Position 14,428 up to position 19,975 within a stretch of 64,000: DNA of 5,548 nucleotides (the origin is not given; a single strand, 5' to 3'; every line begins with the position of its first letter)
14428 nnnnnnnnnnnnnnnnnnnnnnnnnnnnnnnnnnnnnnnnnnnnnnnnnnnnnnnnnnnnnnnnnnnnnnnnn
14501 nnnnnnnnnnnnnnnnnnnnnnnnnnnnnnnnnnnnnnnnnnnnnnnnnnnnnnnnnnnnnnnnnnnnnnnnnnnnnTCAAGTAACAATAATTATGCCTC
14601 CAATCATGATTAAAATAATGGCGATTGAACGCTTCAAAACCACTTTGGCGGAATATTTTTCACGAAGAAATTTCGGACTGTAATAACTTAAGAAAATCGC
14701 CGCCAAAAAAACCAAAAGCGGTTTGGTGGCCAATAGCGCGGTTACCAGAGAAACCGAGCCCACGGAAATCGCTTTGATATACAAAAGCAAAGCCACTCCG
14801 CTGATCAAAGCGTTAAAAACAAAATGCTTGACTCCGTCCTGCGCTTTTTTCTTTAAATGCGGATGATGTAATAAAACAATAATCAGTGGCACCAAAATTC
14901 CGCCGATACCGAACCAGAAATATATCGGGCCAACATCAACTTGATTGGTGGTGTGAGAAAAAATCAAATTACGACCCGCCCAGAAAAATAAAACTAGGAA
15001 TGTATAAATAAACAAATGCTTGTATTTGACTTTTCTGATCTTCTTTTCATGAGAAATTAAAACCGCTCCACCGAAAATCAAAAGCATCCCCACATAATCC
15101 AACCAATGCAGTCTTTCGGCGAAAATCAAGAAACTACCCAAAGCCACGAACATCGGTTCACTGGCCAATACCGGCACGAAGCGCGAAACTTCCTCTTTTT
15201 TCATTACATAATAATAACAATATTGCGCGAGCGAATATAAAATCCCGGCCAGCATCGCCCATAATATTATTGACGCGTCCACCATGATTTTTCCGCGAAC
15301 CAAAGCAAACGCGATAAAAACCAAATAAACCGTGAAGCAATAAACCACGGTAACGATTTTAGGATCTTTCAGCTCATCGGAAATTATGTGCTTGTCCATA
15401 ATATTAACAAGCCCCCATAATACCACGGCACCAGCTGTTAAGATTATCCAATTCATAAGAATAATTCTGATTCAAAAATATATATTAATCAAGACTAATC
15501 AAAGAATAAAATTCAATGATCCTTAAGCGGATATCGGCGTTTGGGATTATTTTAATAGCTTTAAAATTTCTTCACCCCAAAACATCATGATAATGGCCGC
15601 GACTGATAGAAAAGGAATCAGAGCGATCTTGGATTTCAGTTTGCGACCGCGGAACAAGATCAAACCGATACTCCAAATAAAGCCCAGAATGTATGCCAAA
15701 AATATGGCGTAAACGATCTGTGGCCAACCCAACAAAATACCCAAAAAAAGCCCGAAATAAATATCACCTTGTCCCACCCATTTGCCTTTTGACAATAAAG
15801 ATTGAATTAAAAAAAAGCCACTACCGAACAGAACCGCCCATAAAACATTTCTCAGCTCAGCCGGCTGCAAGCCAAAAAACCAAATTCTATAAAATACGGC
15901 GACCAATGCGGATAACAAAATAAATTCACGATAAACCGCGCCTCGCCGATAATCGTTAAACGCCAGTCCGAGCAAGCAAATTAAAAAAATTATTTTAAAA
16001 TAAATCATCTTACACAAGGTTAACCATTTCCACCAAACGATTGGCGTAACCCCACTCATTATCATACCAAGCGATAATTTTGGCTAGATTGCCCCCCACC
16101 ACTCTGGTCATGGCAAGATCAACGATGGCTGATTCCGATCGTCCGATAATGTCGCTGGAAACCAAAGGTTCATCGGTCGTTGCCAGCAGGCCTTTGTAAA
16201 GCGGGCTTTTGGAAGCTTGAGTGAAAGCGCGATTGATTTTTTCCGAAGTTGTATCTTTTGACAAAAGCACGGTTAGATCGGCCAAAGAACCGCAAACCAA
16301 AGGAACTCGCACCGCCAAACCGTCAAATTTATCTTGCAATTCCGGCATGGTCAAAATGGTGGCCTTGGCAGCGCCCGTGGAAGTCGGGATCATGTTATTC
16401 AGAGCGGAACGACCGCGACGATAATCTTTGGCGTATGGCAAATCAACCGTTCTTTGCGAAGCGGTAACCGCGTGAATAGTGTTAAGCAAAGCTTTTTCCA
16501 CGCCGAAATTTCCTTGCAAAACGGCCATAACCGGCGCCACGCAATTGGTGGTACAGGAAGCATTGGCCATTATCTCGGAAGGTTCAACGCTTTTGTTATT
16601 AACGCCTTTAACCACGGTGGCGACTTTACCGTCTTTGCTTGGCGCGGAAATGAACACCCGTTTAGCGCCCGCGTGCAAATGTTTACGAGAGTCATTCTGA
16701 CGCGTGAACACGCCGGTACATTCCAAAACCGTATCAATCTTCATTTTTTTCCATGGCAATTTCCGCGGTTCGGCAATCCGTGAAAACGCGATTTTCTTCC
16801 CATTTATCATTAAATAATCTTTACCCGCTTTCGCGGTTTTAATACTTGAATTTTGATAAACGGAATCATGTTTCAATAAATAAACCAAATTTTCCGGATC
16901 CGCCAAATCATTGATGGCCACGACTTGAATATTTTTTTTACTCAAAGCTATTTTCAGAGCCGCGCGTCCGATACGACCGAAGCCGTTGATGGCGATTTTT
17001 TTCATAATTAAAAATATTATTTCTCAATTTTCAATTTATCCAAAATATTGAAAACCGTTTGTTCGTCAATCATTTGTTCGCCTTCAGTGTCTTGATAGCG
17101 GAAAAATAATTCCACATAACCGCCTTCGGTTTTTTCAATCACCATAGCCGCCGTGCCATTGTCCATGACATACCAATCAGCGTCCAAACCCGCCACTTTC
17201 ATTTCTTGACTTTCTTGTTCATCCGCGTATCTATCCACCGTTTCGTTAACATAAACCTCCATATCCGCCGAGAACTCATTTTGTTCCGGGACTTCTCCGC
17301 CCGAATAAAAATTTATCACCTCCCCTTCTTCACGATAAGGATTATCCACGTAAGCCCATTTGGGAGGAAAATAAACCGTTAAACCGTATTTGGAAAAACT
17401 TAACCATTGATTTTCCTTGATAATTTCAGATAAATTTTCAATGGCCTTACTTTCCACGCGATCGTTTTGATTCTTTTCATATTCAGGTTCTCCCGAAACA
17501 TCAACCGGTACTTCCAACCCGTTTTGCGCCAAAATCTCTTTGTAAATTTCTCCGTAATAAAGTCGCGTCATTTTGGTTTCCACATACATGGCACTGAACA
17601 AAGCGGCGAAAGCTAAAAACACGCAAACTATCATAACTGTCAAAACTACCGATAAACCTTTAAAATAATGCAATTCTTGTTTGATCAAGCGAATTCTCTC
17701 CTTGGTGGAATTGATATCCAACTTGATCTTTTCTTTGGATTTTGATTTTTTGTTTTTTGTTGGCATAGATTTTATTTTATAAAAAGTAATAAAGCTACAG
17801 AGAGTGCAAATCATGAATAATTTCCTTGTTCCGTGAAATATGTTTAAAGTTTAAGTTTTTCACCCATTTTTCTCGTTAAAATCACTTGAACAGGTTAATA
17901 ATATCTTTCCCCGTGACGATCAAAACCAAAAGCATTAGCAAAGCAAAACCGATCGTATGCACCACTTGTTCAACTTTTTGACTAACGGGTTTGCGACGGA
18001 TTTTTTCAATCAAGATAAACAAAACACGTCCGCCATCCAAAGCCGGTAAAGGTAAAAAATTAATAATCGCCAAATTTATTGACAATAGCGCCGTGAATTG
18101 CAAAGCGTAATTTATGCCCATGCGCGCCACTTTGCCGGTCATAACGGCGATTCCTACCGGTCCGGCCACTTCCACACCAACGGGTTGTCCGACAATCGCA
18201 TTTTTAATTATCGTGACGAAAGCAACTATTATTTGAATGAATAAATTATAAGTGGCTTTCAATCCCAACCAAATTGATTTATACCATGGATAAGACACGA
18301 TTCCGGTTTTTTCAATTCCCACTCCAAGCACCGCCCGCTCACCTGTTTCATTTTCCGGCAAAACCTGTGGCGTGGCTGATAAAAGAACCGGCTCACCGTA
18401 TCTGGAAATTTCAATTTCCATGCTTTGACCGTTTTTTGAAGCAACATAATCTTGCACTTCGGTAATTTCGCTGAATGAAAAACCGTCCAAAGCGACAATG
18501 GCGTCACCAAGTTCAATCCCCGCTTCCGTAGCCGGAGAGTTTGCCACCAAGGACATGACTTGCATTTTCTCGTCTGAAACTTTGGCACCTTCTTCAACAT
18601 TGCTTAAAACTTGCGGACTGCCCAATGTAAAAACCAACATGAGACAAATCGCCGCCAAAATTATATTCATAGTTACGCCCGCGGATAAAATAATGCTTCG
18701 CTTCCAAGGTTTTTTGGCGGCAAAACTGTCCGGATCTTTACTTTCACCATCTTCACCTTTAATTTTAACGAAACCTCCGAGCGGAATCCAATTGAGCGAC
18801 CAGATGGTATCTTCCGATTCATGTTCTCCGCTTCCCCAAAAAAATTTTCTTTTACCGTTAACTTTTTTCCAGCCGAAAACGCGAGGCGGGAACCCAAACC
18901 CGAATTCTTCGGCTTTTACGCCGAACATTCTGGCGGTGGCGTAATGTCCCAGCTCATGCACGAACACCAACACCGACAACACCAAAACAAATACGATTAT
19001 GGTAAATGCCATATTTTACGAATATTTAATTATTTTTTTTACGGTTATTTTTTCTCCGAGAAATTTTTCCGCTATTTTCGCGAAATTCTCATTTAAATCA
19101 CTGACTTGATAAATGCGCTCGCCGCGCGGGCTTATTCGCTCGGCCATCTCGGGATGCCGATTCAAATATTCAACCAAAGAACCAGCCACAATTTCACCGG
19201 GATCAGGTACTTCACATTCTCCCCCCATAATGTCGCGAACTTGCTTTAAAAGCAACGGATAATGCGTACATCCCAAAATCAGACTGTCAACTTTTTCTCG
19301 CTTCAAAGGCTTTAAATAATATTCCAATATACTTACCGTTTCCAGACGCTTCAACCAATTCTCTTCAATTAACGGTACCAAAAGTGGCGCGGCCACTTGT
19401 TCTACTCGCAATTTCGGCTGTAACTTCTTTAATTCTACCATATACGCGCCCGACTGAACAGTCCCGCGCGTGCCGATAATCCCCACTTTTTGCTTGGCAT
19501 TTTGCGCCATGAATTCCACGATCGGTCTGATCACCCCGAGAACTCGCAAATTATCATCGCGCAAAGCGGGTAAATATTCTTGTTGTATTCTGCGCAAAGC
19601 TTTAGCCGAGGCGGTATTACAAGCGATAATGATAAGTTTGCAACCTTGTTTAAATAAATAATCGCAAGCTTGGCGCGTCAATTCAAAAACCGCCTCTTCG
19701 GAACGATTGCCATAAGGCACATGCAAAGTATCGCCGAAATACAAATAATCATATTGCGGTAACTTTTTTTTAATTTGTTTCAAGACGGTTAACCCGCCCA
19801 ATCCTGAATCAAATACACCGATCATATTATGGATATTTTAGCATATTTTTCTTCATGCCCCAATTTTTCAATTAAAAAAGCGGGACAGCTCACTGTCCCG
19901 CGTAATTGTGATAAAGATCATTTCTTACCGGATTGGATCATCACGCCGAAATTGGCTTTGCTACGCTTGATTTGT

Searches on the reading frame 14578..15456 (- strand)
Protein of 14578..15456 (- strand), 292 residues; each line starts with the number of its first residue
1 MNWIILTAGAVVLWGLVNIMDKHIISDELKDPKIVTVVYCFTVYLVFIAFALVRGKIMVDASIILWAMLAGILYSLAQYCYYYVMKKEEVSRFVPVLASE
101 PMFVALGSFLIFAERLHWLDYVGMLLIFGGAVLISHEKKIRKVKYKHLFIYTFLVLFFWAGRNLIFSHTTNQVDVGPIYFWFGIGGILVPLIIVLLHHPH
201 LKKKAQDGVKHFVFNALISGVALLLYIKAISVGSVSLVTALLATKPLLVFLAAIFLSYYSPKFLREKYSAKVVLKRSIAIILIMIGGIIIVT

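Call 48: search_protein_families(library=pfam, proteins=[window:14578-15456:-], max_evalue=0.00001)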
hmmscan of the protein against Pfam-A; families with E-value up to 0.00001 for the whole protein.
window:14578-15456:- (292 aa): 2 families
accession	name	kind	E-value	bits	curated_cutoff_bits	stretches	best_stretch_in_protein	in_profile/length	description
PF00892.27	EamA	-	1.6e-23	83.9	28.2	1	2-135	2-134/135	EamA-like transporter family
PF06800.18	Sugar_transport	-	1.3e-07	31.7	26.3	1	11-291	7-278/280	Sugar transport protein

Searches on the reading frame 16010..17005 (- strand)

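Call 48: search_protein_families(library=pfam, proteins=[window:16010-17005:-], max_evalue=0.00001)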
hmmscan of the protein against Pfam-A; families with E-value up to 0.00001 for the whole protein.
window:16010-17005:- (331 aa): 2 families
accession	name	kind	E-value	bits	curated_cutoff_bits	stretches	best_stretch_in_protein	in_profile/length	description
PF02800.25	Gp_dh_C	-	1.3e-51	174.8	24.4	1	156-314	1-158/158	Glyceraldehyde 3-phosphate dehydrogenase, C-terminal domain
PF00044.30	Gp_dh_N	-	5.1e-33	113.8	31.7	1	3-102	2-100/101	Glyceraldehyde 3-phosphate dehydrogenase, NAD binding domain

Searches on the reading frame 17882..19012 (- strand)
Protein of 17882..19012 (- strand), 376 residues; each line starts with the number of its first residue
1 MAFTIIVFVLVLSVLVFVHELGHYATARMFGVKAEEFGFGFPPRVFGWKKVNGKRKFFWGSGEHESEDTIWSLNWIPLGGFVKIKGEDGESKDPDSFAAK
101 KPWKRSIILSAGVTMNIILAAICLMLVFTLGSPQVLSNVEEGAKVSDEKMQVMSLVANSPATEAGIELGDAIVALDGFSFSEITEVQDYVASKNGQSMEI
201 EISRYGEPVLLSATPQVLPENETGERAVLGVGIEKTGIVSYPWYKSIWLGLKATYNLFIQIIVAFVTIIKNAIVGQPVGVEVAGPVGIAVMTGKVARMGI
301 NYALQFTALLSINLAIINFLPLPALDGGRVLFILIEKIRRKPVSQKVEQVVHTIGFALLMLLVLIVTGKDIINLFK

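Call 48: search_protein_families(library=pfam, proteins=[window:17882-19012:-], max_evalue=0.00001)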
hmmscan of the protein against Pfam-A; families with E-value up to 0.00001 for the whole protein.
window:17882-19012:- (376 aa): 3 families
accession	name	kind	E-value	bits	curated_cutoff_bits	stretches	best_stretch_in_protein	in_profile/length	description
PF02163.28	Peptidase_M50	-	4.9e-57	193.3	27.2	1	8-362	2-221/221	Peptidase family M50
PF17820.7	PDZ_6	-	1.1e-09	38.4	27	1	152-204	2-54/54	PDZ domain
PF13180.12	PDZ_2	-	3.4e-07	30.9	27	1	147-211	11-76/80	PDZ domain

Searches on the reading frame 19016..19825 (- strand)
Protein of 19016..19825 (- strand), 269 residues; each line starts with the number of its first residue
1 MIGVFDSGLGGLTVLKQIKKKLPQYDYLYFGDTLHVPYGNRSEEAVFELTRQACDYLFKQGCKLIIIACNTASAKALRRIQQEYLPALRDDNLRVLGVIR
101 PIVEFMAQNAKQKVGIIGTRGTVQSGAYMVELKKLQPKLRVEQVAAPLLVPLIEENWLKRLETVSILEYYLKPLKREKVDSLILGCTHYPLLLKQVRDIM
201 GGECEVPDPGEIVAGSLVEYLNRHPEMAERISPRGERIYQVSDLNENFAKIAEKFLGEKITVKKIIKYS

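Call 48: search_protein_families(library=pfam, proteins=[window:19016-19825:-], max_evalue=0.00001)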
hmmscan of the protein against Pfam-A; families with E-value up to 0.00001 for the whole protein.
window:19016-19825:- (269 aa): 1 family
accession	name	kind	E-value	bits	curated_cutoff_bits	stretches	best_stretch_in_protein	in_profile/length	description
PF01177.27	Asp_Glu_race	-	2.4e-16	60.6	31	1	41-211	44-205/211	Asp/Glu/Hydantoin racemase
